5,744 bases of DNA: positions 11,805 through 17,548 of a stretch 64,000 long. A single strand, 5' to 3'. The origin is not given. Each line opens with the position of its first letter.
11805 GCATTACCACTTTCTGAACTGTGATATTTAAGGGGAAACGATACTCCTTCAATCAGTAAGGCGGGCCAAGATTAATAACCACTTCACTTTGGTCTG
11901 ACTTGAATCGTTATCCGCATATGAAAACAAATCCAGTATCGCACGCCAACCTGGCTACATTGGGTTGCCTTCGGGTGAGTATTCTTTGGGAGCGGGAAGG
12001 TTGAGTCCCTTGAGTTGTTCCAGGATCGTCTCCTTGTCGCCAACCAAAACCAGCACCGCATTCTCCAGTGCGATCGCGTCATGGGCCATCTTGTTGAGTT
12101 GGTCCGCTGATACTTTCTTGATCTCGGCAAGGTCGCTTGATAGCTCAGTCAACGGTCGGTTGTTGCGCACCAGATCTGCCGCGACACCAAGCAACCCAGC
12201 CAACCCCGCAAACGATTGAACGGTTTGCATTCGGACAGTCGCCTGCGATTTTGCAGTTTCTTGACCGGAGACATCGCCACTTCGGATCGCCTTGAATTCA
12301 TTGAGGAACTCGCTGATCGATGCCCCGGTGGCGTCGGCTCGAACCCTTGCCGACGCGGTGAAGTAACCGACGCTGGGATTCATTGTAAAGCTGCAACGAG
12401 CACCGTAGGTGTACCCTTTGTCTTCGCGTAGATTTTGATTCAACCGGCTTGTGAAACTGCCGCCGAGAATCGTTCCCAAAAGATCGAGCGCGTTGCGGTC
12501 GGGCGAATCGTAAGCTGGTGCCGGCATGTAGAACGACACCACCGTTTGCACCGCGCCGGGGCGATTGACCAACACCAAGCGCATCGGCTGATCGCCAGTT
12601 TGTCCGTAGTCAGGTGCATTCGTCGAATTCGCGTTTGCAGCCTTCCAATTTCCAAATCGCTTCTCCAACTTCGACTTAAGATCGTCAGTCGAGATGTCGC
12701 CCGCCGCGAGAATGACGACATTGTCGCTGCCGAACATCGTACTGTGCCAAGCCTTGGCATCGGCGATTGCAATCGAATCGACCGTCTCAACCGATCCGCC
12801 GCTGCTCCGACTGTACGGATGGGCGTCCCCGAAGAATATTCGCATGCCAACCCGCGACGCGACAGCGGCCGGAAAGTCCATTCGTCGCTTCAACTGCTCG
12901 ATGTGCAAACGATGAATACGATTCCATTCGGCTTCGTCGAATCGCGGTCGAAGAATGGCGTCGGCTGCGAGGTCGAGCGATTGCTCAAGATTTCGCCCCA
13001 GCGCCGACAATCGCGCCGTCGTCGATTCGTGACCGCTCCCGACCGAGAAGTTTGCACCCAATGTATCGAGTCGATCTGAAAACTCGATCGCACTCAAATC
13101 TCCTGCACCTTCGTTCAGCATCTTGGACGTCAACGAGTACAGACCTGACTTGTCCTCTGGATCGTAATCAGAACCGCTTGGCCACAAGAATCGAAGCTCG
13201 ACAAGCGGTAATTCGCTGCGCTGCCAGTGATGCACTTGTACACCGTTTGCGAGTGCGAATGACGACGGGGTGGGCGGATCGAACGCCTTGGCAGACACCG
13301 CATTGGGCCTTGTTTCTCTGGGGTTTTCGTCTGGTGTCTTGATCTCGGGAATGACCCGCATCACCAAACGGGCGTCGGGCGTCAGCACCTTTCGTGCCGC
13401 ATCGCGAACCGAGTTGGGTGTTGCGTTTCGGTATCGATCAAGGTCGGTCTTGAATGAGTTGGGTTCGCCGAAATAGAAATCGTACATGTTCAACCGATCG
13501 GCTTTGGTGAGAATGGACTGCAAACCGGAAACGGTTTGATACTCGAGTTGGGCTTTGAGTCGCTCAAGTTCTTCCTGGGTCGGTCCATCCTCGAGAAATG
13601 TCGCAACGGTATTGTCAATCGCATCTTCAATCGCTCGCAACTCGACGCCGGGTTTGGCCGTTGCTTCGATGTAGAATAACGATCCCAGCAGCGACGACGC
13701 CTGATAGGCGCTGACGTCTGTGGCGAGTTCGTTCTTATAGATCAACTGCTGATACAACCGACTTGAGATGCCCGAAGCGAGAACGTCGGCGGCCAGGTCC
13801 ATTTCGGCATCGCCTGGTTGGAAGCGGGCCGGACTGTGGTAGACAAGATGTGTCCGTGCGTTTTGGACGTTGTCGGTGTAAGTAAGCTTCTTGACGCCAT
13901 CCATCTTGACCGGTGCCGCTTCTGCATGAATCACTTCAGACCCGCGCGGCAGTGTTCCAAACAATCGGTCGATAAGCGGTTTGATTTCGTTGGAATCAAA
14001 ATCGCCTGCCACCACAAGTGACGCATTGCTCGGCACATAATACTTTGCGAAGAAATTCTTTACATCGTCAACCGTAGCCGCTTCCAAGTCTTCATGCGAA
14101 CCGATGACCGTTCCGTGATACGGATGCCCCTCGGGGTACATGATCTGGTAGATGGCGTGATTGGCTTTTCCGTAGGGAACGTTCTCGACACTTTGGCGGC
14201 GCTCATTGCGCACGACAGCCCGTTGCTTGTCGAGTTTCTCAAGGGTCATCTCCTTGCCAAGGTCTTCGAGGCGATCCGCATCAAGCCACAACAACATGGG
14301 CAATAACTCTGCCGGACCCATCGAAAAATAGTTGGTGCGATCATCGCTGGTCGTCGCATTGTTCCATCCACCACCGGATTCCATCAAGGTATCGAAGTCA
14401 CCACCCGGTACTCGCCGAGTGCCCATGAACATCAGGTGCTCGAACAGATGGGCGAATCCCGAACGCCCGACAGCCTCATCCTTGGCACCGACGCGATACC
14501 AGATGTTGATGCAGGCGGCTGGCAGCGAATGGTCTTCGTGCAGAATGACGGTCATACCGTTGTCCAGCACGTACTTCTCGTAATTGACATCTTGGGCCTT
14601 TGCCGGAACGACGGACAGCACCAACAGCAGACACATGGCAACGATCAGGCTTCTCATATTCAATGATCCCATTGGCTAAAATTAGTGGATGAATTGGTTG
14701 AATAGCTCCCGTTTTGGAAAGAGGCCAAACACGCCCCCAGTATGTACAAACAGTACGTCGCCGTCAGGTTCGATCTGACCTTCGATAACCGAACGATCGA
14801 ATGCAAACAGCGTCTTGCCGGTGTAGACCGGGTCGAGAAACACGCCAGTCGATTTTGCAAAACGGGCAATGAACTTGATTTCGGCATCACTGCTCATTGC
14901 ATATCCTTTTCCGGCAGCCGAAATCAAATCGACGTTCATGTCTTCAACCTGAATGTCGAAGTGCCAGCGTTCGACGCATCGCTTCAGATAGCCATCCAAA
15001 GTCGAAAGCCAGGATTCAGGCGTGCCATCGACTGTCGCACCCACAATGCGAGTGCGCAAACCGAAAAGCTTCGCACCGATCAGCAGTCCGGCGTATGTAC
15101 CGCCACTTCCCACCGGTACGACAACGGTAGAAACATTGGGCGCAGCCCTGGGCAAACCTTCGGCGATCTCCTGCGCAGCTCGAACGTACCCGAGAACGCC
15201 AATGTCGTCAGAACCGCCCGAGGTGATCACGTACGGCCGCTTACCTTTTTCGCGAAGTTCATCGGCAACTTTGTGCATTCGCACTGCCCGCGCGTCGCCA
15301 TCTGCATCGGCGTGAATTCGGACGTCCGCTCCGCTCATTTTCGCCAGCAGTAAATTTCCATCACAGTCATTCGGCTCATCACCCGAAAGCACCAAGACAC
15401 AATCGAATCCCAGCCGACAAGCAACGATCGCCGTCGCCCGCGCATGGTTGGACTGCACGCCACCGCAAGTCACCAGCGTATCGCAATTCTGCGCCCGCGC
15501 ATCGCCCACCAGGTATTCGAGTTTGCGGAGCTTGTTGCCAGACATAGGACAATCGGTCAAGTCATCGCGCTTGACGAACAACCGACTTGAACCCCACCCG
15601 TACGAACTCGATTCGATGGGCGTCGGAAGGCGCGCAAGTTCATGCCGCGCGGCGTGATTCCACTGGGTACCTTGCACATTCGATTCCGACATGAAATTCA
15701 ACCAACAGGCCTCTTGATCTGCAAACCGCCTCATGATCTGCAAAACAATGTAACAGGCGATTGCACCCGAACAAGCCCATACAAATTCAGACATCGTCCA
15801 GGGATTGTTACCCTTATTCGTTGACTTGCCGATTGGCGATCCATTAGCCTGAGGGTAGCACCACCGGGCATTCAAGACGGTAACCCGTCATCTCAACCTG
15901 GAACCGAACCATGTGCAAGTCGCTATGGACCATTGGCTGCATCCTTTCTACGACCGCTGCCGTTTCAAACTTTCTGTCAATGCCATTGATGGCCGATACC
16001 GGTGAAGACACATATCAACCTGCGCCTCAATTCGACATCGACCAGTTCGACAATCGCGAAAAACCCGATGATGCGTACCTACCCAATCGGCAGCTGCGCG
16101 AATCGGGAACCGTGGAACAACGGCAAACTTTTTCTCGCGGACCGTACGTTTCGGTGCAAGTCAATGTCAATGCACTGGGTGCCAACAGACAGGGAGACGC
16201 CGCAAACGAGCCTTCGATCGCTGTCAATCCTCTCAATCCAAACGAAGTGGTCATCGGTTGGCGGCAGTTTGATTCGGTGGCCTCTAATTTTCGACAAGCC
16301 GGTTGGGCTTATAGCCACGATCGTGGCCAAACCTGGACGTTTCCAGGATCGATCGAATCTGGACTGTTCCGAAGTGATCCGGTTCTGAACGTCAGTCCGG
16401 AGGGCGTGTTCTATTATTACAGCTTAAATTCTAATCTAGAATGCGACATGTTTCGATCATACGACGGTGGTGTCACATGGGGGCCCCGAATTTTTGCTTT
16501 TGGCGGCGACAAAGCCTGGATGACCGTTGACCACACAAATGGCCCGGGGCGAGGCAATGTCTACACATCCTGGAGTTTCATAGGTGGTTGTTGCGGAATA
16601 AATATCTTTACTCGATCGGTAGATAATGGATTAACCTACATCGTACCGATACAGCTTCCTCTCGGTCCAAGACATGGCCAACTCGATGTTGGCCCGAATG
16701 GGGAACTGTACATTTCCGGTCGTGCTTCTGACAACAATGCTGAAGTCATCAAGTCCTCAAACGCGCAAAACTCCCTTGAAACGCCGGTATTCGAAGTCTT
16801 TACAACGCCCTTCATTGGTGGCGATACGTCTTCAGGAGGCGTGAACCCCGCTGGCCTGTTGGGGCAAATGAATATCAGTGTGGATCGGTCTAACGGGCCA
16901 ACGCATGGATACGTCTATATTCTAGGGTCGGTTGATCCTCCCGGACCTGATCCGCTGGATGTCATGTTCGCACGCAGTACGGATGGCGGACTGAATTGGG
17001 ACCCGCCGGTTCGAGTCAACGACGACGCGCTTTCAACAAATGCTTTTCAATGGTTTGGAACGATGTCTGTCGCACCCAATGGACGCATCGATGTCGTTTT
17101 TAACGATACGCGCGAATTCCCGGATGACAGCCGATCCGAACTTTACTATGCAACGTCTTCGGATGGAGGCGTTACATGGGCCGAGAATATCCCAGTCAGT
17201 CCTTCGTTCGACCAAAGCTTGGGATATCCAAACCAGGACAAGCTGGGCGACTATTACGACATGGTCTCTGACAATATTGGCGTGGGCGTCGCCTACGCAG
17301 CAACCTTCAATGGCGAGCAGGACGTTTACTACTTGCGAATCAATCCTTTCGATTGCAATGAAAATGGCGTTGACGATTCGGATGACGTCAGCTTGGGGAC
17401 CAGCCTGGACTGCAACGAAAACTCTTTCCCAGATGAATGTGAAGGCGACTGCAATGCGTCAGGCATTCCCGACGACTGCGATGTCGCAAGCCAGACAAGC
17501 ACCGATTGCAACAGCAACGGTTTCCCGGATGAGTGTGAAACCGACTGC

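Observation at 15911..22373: Adjacent giant secreted hydrolases (BNR beta-propeller and M12B metzincin) share a C-terminal cassette: three Ig-like domains plus a dockerin-like domain ending in GP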

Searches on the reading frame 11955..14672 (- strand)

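Call 48: search_protein_families(library=pfam, proteins=[window:11955-14672:-], max_evalue=0.0001)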
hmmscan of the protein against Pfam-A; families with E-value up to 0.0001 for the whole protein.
window:11955-14672:- (905 aa): 2 families
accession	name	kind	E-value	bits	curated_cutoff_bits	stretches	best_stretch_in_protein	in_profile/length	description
PF05193.26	Peptidase_M16_C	-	2.6e-65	220.1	23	2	199-376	2-181/181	Peptidase M16 inactive domain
PF00675.25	Peptidase_M16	-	5.2e-24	85.3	22.3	2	42-164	2-122/149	Insulinase (Peptidase family M16)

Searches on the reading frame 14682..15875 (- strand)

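Call 48: search_protein_families(library=pfam, proteins=[window:14682-15875:-], max_evalue=0.0001)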
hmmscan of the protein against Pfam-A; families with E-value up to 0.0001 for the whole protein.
window:14682-15875:- (397 aa): 1 family
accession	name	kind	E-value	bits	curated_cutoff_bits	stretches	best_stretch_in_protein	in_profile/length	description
PF00291.31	PALP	-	1.3e-42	146.6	35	1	82-380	5-295/295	Pyridoxal-phosphate dependent enzyme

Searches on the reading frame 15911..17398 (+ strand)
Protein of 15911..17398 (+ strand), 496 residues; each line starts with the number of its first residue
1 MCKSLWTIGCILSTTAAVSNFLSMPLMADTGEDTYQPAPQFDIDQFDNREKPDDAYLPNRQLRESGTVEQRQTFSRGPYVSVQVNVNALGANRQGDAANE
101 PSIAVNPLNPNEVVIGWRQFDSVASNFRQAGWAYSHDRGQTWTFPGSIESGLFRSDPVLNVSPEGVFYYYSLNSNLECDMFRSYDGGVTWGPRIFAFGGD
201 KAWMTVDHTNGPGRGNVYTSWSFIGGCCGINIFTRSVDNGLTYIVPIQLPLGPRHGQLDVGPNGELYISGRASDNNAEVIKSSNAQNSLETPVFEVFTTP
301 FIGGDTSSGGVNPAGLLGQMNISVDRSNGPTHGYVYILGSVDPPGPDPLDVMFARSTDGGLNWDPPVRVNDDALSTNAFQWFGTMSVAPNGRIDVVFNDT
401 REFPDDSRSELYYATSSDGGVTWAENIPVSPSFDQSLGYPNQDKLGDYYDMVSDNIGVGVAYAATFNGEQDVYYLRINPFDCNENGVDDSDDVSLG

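Call 46: search_solved_structures(query=window:15911-17398:+, max_evalue=1)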
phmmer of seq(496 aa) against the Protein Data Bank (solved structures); distinct sequences matched with E-value up to 1: 4.
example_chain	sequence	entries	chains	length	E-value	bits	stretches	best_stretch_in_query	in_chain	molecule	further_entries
8t26_A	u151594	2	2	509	0.0054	18.7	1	346-425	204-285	Sialidase, putative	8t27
8feb_A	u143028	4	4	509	0.0055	18.7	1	346-424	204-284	Sialidase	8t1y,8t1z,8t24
8gn6_A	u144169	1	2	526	0.0081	18.2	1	346-425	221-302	Sialidase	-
8gn6_C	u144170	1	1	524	0.0081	18.2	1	346-425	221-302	Sialidase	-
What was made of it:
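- On BNR/sialidase-like propeller (15911..18715): The PDB sialidase matches cover only 80 aa at E 0.005 (call 46).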
